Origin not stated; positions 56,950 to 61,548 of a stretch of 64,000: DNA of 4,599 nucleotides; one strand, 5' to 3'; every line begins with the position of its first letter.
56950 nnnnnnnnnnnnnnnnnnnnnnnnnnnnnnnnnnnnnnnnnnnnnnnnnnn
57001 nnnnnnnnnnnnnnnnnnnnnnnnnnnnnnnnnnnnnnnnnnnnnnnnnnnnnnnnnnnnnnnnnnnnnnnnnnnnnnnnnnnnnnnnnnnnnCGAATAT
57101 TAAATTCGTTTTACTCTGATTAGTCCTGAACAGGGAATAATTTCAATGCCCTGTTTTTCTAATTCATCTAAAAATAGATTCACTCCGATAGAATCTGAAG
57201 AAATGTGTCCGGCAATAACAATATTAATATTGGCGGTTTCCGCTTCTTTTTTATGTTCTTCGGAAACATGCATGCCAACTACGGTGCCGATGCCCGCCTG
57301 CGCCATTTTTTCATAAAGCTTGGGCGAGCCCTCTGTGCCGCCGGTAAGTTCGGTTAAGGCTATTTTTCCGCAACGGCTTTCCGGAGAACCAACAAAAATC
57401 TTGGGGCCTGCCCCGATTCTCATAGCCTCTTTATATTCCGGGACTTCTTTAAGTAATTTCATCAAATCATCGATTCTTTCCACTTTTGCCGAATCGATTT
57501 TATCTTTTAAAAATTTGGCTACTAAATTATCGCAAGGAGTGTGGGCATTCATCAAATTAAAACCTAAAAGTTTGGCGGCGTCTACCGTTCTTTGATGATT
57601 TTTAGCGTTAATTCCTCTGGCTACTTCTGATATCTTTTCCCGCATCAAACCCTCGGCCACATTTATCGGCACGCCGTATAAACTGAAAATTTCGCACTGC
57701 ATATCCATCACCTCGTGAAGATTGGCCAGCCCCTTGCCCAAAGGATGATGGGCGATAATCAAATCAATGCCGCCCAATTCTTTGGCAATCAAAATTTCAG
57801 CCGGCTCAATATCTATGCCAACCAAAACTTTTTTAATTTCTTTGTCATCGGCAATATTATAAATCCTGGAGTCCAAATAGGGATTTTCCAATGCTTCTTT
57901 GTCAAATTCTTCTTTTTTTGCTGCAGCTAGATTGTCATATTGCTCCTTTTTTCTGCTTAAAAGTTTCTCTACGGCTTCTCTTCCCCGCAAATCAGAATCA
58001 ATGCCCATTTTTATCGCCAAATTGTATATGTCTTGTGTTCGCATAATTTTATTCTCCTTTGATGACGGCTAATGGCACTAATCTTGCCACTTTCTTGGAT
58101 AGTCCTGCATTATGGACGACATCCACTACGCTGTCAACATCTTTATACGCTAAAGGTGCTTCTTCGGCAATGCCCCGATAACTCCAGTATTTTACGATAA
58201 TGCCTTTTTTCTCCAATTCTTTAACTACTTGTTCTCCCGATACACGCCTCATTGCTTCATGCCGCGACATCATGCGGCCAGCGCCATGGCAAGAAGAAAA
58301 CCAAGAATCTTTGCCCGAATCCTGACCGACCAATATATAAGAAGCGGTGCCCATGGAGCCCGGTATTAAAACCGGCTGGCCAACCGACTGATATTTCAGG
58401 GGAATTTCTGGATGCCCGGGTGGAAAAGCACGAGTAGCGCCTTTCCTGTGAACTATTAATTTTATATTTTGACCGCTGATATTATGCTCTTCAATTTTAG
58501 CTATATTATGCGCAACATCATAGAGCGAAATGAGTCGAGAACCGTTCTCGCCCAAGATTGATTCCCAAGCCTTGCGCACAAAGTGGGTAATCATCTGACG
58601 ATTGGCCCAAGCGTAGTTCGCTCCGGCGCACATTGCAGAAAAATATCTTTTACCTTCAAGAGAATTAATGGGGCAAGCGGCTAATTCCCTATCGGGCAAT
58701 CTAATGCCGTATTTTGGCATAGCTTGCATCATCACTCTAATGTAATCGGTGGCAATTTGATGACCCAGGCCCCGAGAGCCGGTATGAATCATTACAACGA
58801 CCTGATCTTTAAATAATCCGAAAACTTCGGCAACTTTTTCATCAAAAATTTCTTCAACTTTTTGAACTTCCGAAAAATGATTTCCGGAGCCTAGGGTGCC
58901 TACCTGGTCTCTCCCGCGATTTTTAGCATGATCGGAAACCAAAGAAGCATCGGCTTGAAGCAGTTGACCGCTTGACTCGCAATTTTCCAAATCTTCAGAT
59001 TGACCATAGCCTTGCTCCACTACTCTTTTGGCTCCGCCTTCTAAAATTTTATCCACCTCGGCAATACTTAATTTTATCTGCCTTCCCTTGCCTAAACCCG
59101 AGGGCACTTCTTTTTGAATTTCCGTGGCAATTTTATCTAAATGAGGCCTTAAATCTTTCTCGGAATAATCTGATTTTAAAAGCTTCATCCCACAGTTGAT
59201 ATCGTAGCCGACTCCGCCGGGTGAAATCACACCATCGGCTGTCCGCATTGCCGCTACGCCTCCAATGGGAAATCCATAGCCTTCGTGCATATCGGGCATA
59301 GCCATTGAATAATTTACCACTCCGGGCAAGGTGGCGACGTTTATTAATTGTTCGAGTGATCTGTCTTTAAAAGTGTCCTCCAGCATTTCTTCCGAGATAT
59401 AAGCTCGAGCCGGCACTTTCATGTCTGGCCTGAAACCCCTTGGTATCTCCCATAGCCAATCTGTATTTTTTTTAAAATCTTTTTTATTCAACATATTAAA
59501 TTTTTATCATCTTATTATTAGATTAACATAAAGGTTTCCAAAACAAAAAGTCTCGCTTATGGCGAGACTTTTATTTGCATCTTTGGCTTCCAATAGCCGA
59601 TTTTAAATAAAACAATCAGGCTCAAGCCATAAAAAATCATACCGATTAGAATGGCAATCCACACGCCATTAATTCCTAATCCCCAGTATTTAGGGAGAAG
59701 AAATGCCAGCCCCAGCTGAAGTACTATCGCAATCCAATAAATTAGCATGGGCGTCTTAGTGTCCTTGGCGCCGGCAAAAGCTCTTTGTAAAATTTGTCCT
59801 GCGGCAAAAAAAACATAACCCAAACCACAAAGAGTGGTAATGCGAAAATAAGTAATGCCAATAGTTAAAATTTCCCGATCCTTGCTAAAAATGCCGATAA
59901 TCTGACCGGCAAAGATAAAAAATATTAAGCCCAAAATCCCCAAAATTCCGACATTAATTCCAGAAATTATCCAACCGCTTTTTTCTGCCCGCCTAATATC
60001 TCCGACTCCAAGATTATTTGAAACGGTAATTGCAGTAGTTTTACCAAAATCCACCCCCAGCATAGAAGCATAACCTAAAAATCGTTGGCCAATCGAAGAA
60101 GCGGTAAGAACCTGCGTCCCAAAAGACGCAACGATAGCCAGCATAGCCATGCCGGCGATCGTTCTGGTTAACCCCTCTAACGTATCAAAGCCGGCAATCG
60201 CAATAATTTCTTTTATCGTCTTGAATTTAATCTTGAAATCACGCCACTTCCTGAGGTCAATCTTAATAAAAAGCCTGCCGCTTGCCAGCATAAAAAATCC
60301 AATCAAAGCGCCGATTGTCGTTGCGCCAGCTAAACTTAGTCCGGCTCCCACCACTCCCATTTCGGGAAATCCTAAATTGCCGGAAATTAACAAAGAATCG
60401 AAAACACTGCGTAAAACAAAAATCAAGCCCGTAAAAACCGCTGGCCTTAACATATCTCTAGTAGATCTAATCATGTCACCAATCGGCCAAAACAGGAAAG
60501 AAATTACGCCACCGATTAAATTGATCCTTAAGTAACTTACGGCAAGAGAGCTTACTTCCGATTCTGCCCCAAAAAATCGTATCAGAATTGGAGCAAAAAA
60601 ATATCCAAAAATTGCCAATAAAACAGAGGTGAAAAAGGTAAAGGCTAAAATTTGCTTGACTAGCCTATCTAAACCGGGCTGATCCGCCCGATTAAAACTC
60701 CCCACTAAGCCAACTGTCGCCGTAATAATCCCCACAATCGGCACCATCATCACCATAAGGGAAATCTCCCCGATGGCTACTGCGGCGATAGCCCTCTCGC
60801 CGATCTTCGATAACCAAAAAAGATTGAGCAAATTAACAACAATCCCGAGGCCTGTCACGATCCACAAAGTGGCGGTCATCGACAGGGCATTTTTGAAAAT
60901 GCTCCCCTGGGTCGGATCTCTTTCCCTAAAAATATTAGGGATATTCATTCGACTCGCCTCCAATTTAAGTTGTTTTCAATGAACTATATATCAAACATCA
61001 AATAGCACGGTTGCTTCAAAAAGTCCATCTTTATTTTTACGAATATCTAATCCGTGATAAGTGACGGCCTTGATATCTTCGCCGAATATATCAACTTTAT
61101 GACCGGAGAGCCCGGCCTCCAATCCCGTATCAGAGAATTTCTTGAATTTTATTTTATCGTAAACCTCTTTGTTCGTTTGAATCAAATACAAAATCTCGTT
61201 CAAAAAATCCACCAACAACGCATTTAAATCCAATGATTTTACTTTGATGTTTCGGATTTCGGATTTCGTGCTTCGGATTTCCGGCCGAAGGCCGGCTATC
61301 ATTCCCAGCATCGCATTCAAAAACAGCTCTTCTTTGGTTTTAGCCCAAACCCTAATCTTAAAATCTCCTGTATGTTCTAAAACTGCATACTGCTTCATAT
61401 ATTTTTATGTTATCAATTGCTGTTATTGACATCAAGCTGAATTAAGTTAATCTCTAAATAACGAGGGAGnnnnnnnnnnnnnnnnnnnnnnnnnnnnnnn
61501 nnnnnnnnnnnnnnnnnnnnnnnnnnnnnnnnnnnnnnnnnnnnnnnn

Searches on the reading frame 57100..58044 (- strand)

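Call 74: search_protein_families(library=pfam, proteins=[window:57100-58044:-], max_evalue=0.00001)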
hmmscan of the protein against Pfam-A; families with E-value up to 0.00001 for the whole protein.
window:57100-58044:- (314 aa): 1 family
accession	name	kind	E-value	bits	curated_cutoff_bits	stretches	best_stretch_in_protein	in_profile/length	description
PF01784.24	DUF34_NIF3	-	4.3e-10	40.1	23.4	0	66-102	32-67/256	Duf34/NIF3 (NGG1p interacting factor 3)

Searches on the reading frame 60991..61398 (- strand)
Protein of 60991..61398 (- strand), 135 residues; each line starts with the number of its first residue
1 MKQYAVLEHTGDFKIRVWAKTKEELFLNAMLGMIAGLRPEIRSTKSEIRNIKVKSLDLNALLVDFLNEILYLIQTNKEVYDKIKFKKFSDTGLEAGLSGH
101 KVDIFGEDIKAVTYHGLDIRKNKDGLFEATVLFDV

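Call 8: search_protein_families(library=pfam, proteins=[window:60991-61398:-], max_evalue=0.01)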
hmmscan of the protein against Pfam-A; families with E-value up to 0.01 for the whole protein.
window:60991-61398:- (135 aa): 1 family
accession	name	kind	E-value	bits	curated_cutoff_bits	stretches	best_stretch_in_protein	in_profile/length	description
PF01951.21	Archease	-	2.5e-29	102.7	25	1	4-135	1-136/136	Archease protein family (MTH1598/TM1083)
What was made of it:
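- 60991..61398 (-): Archease gene; the conserved right-hand anchor of the variable junction (archease-MatE-RtcB). Pfam Archease 102.7 bits (call 8).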
